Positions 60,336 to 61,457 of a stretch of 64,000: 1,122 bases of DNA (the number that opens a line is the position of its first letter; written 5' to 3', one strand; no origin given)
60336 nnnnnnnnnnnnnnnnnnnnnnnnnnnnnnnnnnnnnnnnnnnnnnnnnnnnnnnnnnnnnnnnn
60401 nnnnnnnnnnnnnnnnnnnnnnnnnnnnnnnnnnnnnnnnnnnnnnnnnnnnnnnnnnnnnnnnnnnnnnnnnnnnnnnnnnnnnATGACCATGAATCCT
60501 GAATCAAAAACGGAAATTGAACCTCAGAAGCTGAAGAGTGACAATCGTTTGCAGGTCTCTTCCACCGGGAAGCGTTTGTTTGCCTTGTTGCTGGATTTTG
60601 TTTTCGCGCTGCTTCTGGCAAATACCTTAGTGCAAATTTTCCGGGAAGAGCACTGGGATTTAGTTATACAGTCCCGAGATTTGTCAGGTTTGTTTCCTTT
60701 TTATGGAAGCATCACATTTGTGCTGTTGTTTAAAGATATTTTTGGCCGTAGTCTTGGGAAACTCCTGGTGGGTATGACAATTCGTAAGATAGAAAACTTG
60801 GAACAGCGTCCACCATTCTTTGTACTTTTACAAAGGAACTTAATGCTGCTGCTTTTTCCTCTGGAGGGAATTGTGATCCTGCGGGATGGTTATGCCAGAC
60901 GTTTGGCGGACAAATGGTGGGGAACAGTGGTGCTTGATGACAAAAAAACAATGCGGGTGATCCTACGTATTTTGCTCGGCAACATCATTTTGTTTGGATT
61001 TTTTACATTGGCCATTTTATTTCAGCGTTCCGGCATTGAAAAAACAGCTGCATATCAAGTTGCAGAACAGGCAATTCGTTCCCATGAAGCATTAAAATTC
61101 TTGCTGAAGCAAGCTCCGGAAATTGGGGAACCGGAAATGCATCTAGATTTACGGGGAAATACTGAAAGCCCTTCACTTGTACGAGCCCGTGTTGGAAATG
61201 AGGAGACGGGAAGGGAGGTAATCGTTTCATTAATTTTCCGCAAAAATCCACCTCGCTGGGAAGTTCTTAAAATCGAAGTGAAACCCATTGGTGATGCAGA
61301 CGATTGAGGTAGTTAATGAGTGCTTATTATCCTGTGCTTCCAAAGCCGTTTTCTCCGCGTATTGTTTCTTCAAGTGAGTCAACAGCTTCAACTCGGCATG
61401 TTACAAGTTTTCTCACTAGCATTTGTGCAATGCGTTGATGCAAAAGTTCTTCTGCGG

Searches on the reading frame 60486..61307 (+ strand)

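Call 45: search_protein_families(library=pfam, proteins=[window:60486-61307:+], max_evalue=0.00001)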
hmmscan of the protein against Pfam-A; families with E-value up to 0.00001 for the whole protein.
window:60486-61307:+ (273 aa): 1 family
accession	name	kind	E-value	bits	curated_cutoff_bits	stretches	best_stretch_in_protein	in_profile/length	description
PF06271.18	RDD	-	2.3e-06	28.4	24.1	1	25-175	2-115/137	RDD family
